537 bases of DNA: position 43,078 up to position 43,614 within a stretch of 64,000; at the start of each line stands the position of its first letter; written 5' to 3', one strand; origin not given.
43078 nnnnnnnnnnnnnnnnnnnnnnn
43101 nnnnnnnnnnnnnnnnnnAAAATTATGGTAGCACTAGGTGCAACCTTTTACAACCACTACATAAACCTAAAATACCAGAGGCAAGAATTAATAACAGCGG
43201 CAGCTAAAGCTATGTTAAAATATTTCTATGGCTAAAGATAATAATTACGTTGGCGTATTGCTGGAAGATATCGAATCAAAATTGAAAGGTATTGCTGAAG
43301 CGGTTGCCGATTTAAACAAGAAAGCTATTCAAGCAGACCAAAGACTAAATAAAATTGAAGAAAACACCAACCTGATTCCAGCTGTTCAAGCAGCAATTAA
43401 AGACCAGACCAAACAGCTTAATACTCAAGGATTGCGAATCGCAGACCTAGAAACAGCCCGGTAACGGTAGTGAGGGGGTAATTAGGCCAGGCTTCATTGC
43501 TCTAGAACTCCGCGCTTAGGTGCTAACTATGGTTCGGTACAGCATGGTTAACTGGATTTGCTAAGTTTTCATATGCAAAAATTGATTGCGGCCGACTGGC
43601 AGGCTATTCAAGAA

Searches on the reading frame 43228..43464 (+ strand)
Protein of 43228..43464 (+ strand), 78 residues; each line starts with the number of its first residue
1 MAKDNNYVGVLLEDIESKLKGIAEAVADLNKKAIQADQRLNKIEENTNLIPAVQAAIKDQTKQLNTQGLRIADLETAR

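Call 5: search_protein_families(library=pfam, proteins=[window:43228-43464:+], max_evalue=0.01)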
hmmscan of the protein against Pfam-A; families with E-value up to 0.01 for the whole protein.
window:43228-43464:+ (78 aa): 2 families
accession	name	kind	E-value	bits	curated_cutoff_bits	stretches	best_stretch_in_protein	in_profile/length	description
PF05531.17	NPV_P10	-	0.0084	17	29.8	0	19-66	6-53/75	Nucleopolyhedrovirus P10 protein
PF13870.11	CCDC113_CCDC96_CC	-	0.0085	16.3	31.6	1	11-68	78-135/177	CCDC113/CCDC96, coiled-coil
